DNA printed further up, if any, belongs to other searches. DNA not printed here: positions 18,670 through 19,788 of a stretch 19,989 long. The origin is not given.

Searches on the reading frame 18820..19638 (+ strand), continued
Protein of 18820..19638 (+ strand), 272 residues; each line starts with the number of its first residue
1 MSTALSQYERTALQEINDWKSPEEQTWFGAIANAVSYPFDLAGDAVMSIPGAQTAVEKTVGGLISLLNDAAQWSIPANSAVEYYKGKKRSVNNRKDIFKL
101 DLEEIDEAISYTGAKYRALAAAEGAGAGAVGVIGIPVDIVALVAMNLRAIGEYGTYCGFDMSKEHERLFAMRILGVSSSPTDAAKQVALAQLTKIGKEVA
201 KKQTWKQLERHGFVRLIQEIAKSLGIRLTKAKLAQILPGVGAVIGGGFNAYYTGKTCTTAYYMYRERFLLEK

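Call 83: search_protein_families(library=pfam, alignment_id=A5, max_evalue=0.0001)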
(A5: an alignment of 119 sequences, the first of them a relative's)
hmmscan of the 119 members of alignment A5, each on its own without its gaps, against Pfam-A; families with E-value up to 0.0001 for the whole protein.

A. member 1, L050:1516-1854:- (112 aa): 0 families

B. families by the number of members that match (of 119 scanned): 95 families (the first 25 are shown)
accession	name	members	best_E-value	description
PF13560.12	HTH_31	5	7.9e-18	Helix-turn-helix domain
PF01381.28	HTH_3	5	3.9e-17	Helix-turn-helix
PF12844.13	HTH_19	5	2.8e-09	Helix-turn-helix domain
PF01209.24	Ubie_methyltran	3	2e-20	ubiE/COQ5 methyltransferase family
PF17289.8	Terminase_6C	3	3.1e-15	Terminase RNaseH-like domain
PF08241.18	Methyltransf_11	2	1.7e-24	Methyltransferase domain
PF13649.12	Methyltransf_25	2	2.1e-23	Methyltransferase domain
PF13847.12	Methyltransf_31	2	5.8e-20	Methyltransferase domain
PF08242.18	Methyltransf_12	2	4.8e-13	Methyltransferase domain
PF13489.12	Methyltransf_23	2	3.9e-11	Methyltransferase domain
PF00200.28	Disintegrin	2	5.4e-11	Disintegrin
PF01135.25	PCMT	2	1.4e-05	Protein-L-isoaspartate(D-aspartate) O-methyltransferase (PCMT)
PF09572.16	RE_XamI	1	6.8e-114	XamI restriction endonuclease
PF01041.23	DegT_DnrJ_EryC1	1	1.4e-77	DegT/DnrJ/EryC1/StrS aminotransferase family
PF18185.7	STALD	1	5.2e-66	Sir2- and TIR-associating SLOG family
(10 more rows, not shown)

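Call 84: search_protein_families(library=padloc, alignment_id=A5, max_evalue=0.00001)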
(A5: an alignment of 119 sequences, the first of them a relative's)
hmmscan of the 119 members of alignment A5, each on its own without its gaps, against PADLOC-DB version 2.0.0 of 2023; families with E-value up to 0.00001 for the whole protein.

A. member 1, L050:1516-1854:- (112 aa): 0 families

B. families by the number of members that match (of 119 scanned): 94 families (the first 25 are shown)
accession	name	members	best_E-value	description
PDLC04134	mad2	4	1.9e-22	mads_2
PDLC02523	PglX|PglXI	2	0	PglX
PDLC02527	PglX|PglXI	2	8.2e-141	PglX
PDLC02521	PglX|PglXI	2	2.5e-122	PglX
PDLC03600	REase_MTase_IIG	2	1.4e-103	Type IIG restriction enzyme-methyltransferase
PDLC02641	DrmMI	2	5.3e-61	DrmMI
PDLC02532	PglX|PglXI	2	3.7e-36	PglX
PDLC02516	PglX|PglXI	2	9.2e-34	PglX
PDLC04916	PDC-S11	2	1.1e-15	-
PDLC02926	HTH_VI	2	4.6e-12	-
PDLC02531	PglX|PglXI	2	1.1e-11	PglX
PDLC04142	capH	2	1.6e-11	capH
PDLC03949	RmrA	2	1.9e-10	-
PDLC04915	PDC-S11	2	4.3e-09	-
PDLC03665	Control_protein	2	5.2e-09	control protein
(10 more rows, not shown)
